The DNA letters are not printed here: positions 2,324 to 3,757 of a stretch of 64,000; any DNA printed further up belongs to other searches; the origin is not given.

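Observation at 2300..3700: Low-GC island carrying a 377-aa orphan gene between hicBA and the relaxase-like gene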

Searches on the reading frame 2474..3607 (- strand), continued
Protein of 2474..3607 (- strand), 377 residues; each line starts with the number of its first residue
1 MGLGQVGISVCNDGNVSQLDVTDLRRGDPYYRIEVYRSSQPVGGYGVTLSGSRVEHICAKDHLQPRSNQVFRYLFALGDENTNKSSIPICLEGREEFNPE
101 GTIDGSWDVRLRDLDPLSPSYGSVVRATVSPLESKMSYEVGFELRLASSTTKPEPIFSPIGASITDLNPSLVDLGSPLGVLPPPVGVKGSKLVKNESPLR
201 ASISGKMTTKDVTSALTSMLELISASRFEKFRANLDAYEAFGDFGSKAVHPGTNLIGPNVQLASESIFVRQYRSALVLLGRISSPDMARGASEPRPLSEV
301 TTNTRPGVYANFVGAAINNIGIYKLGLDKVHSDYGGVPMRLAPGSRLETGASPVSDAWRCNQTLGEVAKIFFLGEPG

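Call 34: find_encoding_contigs(protein=P0060, flank=8000, max_places=3)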
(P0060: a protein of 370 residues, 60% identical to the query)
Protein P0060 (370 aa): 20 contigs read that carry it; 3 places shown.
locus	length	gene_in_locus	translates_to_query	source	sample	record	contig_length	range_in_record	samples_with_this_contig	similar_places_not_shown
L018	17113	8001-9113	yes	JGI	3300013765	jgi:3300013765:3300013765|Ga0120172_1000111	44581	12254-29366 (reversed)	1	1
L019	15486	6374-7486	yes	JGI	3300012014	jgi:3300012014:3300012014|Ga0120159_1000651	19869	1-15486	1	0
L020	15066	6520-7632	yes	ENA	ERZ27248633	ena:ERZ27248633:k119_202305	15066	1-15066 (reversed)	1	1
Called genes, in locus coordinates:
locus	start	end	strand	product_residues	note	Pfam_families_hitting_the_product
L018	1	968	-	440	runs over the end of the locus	-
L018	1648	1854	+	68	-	-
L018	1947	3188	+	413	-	-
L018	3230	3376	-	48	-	-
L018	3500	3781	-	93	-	-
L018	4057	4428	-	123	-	PF20137:BubE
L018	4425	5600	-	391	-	PF20590:DUF6791, PF00899:ThiF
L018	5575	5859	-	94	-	PF14452:Multi_ubiq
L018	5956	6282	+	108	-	-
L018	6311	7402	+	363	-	PF01381:HTH_3, PF06114:Peptidase_M78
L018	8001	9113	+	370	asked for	-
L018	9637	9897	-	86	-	-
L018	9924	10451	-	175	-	PF26549:Tricorn_N (faint), PF26550:Tricorn_2nd (faint), PF07676:PD40 (weak)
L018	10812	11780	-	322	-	-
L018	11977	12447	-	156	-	PF04542:Sigma70_r2, PF08281:Sigma70_r4_2, PF04545:Sigma70_r4 (weak)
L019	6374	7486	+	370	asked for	-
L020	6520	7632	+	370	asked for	-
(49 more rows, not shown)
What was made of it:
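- Next to a Bub-type ubiquitin-like system (call 34).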

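Call 35: find_encoding_contigs(protein=P0097, flank=8000, max_places=2)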
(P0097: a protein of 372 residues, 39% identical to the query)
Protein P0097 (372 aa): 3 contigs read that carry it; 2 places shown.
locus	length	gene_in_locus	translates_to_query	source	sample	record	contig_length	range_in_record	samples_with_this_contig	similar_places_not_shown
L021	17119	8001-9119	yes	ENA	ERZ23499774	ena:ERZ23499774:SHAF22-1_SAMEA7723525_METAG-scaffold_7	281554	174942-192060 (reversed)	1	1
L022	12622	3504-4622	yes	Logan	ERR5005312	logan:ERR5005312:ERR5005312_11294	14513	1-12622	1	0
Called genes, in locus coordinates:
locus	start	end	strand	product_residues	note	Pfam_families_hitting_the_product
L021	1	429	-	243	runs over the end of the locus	-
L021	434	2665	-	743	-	-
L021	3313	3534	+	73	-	-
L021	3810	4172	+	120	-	PF12844:HTH_19, PF13443:HTH_26 (weak), PF01381:HTH_3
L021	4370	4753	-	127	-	-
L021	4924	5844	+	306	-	PF04397:LytTR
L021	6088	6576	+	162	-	PF07291:MauE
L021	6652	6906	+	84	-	-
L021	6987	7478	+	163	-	PF08534:Redoxin (weak), PF00578:AhpC-TSA (weak)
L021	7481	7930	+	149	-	PF07291:MauE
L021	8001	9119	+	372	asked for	-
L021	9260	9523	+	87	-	-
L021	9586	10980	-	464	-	PF00578:AhpC-TSA, PF08534:Redoxin, PF13098:Thioredoxin_2 (weak), PF13905:Thioredoxin_8, PF12543:DUF3738 (weak)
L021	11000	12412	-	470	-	PF14322:SusD-like_3, PF12741:SusD-like (faint), PF12771:SusD-like_2 (weak), PF07980:SusD_RagB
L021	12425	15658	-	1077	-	PF16344:FecR_C (weak), PF07660:STN (weak), PF13620:CarboxypepD_reg, PF13715:CarbopepD_reg_2, PF07715:Plug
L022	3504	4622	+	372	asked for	-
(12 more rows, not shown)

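Call 36: search_protein_representatives(alignment_id=A1)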
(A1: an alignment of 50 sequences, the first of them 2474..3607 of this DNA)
Query: 50 sequences, 367 profile positions. Proteins with E-value up to 0.001 (for the whole library): 71; up to 1e-10: 60; up to 1e-30: 47. The best 71 are listed.
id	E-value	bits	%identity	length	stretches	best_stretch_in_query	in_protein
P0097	7.1e-148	508.8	-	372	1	1-363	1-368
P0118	1.6e-147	507.7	-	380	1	1-361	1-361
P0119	9.0e-144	495.3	-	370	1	1-364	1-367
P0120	3.8e-142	490.0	-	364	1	1-363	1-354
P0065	1.4e-139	481.5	-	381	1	1-363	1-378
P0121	2.0e-128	444.9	-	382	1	1-362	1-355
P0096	8.8e-125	432.9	-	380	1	10-363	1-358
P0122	5.9e-120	417.0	-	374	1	1-361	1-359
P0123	1.5e-114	399.2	-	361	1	1-359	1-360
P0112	1.9e-110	385.7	-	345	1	31-361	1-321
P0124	1.4e-107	376.3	-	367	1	1-362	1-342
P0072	9.1e-102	357.1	-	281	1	88-359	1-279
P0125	1.5e-88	313.6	-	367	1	1-361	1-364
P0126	1.9e-83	296.9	-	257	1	135-365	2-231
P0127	1.7e-74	267.4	-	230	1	155-363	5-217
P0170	8.2e-11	57.9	-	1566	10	155-238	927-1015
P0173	1.2e-07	47.5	-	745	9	217-239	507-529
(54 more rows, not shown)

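Call 37: fold_search(model_id=the predicted structure, library=viral)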
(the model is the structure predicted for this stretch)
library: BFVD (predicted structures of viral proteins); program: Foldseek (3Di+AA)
matches with E <= 10: 262; with E <= 0.001: 0
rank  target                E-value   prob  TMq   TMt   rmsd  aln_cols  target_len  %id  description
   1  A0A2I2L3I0            5.8e-02  0.10  0.12  0.15  17.6       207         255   11  Uncharacterized protein [Orpheovirus IHUMI-LCC2]
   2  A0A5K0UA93            9.0e-02  0.04  0.12  0.08  23.1       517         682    8  Uncharacterized protein [Yasminevirus sp. GU-2018]
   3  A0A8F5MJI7            1.0e-01  0.02  0.09  0.05  25.4       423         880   11  RNA-dependent RNA polymerase [Grapevine-associated mycobunya-like virus 1]
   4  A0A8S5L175            2.2e-01  0.02  0.08  0.06  31.9       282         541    8  Maturation protein (Fragment) [ssRNA phage SRR7976300_1]
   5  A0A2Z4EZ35            4.0e-01  0.04  0.11  0.11  25.8       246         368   10  (no name in the UniProt tables at hand)
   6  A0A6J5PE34            4.5e-01  0.04  0.08  0.07  16.6       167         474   12  Uncharacterized protein [uncultured Caudovirales phage]
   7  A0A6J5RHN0            5.0e-01  0.11  0.12  0.29  13.1       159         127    9  Uncharacterized protein [uncultured Caudovirales phage]
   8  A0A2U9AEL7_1          5.0e-01  0.10  0.11  0.05  11.6        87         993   14  p227 protein [Sweet potato chlorotic stunt virus]
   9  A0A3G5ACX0            5.3e-01  0.03  0.13  0.12  19.3       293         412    9  Uncharacterized protein [Satyrvirus sp.]
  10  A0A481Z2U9            6.2e-01  0.05  0.11  0.12  14.5       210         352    9  Uncharacterized protein (Fragment) [Mimivirus LCMiAC02]
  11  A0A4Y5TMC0            6.2e-01  0.04  0.08  0.15  16.6       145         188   13  (no name in the UniProt tables at hand)
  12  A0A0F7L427            6.2e-01  0.04  0.12  0.09  20.7       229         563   12  Uncharacterized protein [uncultured marine virus]
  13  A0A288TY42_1          6.2e-01  0.02  0.11  0.05  25.3       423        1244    8  Putative tail fiber [Enterococcus phage EFP01]
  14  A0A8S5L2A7            6.6e-01  0.10  0.15  0.33  10.1       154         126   13  Coat protein [ssRNA phage Gephyllon.3_5]
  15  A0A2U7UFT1            6.6e-01  0.02  0.12  0.07  32.9       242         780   10  F-box domain containing protein [Pandoravirus macleodensis]
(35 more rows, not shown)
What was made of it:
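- On Any solved or viral predicted fold: BFVD: best E 0.058 (call 37).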

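Call 43: list_cluster_members(proteins=[P0001, P0015, P0040, P0060, P0076, P0087, P0106, P0113])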
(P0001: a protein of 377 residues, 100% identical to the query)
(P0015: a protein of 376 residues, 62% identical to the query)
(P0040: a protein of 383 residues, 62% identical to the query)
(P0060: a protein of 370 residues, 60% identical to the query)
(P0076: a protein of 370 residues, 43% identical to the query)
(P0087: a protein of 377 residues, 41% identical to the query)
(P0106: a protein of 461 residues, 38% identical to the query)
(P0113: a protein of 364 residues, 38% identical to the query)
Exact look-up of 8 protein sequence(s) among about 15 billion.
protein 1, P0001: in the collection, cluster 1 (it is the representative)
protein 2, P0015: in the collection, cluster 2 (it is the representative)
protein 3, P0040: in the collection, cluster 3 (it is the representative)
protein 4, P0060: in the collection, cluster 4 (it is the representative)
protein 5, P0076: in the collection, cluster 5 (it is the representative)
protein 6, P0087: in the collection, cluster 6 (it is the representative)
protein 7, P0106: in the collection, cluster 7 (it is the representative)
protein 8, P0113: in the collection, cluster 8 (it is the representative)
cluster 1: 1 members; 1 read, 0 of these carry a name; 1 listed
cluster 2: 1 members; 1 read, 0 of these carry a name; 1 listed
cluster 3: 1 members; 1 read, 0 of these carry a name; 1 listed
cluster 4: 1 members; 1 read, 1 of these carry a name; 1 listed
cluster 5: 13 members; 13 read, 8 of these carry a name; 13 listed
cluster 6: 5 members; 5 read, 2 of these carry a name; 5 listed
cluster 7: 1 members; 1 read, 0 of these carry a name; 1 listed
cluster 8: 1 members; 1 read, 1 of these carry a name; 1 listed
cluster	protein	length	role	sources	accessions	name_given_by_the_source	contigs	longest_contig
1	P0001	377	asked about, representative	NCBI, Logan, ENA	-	-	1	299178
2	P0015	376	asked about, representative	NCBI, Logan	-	-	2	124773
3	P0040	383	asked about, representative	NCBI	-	-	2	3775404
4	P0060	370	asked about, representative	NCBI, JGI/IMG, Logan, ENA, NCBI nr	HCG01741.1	MAG TPA: hypothetical protein DEV93_14510 [Chloroflexi bacterium] | hypothetical protein | hypothetical protein [Chloroflexota bacterium]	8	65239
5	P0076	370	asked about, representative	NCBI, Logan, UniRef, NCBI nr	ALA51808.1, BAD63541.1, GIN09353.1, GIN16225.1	hypothetical protein CAY60_012940 [Shouchella clausii] | Uncharacterized protein n=2 Tax=Shouchella TaxID=2893057 RepID=Q5WJB4_SHOC1 | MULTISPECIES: hypothetical protein [Shouchella]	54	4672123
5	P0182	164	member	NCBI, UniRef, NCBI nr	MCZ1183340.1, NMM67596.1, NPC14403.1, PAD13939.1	hypothetical protein CHH77_17120 [Shouchella clausii] | Uncharacterized protein n=1 Tax=Shouchella clausii TaxID=79880 RepID=A0A268NWX4_SHOCL | hypothetical protein [Shouchella clausii]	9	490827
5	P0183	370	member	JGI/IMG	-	hypothetical protein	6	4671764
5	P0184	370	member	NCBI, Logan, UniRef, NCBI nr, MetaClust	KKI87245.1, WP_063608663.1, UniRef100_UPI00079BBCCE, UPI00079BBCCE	hypothetical protein [Shouchella clausii] | hypothetical protein n=1 Tax=Shouchella clausii TaxID=79880 RepID=UPI00079BBCCE | status=active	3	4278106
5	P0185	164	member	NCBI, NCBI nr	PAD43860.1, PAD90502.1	hypothetical protein CHH54_04865 [Bacillus sp. 7520-S]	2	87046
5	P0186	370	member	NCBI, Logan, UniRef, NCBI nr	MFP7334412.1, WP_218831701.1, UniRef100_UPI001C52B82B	hypothetical protein SFC23_13745 [Shouchella clausii] | hypothetical protein n=1 Tax=Shouchella clausii TaxID=79880 RepID=UPI001C52B82B | hypothetical protein [Shouchella clausii]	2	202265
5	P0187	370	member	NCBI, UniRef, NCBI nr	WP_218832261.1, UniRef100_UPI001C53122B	hypothetical protein [Shouchella clausii] | hypothetical protein n=1 Tax=Shouchella clausii TaxID=79880 RepID=UPI001C53122B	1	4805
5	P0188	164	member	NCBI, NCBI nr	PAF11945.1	hypothetical protein CHH59_21000 [Shouchella clausii]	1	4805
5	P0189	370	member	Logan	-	-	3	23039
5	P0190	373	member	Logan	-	-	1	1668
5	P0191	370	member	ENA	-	-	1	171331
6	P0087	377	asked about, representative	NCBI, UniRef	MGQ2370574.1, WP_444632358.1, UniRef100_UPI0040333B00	hypothetical protein ACT53J_07115 [Citrobacter braakii] | hypothetical protein n=1 Tax=Citrobacter braakii TaxID=57706 RepID=UPI0040333B00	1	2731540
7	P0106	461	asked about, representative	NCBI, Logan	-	-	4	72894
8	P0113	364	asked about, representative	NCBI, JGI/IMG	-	hypothetical protein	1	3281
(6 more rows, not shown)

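Call 44: search_protein_families(library=pfam, alignment_id=A1, max_evalue=1)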
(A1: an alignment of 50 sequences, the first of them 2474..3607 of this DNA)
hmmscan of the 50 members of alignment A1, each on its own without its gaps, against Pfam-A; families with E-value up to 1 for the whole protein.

A. member 1, window:2474-3607:- (377 aa): 1 family
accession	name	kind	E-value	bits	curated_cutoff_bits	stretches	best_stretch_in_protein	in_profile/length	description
PF24647.1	Phage_blade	-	0.06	13.8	27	1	212-244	18-51/60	Phage blade protein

B. families by the number of members that match (of 50 scanned): 15 families
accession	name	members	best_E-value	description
PF24647.1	Phage_blade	2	0.06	Phage blade protein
PF20651.3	EXOC6_Sec15_N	1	0.016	Exocyst complex component EXOC6/Sec15, N-terminal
PF09151.16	DUF1936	1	0.055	Domain of unknown function (DUF1936)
PF21663.2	WipA_Phos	1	0.056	WipA-like, phosphatase domain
PF10365.15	DUF2436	1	0.072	Domain of unknown function (DUF2436)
PF00621.25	RhoGEF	1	0.1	RhoGEF domain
PF06878.16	Pkip-1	1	0.11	Pkip-1 protein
PF01142.23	TruD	1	0.12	tRNA pseudouridine synthase D (TruD)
PF05163.17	DinB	1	0.13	DinB family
PF23623.1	GBD_IRG7_N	1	0.16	IRG7 N-terminal galactose binding domain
PF04253.20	TFR_dimer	1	0.16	Transferrin receptor-like dimerisation domain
PF01544.23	CorA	1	0.16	CorA-like Mg2+ transporter protein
PF05823.17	Gp-FAR-1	1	0.19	Nematode fatty acid retinoid binding protein (Gp-FAR-1)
PF14343.11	PrcB_C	1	0.23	PrcB C-terminal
PF10172.14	DDA1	1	0.24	Det1 complexing ubiquitin ligase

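Call 45: search_dna_similar(query=window:2474-3607:-, collection=phages, mode=protein, max_evalue=0.001)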
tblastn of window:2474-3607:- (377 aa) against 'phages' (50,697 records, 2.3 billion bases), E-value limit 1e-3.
No match.

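Call 46: search_dna_similar(query=window:2474-3607:-, collection=plasmids, mode=protein, max_evalue=0.001)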
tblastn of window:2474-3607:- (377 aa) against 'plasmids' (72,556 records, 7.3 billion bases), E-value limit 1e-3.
Records with a match: 1; places in all: 1; records where one place covers at least 80% of the query: 1.
Best place of each record, by identity: <60% 1.
By first word of the organism name: Mycolicibacterium 1.
By predicted mobility (MOB-suite, as given by PLSDB): mobilizable 1.
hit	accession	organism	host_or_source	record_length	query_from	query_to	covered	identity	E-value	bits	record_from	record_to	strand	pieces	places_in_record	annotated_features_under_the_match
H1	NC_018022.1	Mycolicibacterium chubuense NBB4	-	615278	1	377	100%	36.6%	4e-69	243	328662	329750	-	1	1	hypothetical protein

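Call 47: get_annotated_region(hit=H1, flank=10000)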
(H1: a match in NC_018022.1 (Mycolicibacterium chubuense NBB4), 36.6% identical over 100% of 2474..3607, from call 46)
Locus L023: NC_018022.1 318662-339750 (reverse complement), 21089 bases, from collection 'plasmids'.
description: Mycolicibacterium chubuense NBB4 plasmid pMYCCH.01, complete sequence
organism: Mycolicibacterium chubuense NBB4 (NCBI taxid 710421)
taxonomy: Bacteria; Actinomycetota; Actinomycetes; Mycobacteriales; Mycobacteriaceae; Mycolicibacterium; Mycolicibacterium chubuense; Mycolicibacterium chubuense NBB4
host: -; source: -; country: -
typing (MOB-suite, as given by PLSDB): mobilizable; relaxase MOBF,MOBF
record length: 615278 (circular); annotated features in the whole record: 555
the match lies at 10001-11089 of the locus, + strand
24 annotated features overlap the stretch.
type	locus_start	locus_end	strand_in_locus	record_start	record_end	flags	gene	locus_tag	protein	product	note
CDS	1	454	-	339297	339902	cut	-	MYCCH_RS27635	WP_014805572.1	rhodanese-like domain-containing protein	-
CDS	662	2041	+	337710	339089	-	-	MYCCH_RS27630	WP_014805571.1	MBL fold metallo-hydrolase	-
CDS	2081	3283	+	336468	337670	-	-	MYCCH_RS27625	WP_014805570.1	FAD/NAD(P)-binding oxidoreductase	-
CDS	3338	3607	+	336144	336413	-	-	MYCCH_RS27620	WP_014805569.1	metal-sensitive transcriptional regulator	-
CDS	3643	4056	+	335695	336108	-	-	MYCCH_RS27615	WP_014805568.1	DUF302 domain-containing protein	-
CDS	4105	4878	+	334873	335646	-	-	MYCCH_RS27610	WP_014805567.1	sulfite exporter TauE/SafE family protein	GO:0006810 - transport [Evidence IEA]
CDS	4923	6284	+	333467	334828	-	-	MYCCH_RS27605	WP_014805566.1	MBL fold metallo-hydrolase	-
CDS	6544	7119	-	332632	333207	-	-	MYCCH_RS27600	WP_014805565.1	Imm61 family immunity protein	-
CDS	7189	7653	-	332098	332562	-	-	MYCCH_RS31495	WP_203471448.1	hypothetical protein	-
CDS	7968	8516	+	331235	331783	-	-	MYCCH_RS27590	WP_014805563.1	hypothetical protein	-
CDS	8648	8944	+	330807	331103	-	-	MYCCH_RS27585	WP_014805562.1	hypothetical protein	-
CDS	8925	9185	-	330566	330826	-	-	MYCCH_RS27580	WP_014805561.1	helix-turn-helix transcriptional regulator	-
CDS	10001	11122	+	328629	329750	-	-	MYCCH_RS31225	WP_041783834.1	hypothetical protein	-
CDS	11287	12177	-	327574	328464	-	-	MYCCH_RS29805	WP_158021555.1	hypothetical protein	-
CDS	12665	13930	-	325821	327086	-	-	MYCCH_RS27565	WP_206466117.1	MFS transporter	GO:0055085 - transmembrane transport [Evidence IEA]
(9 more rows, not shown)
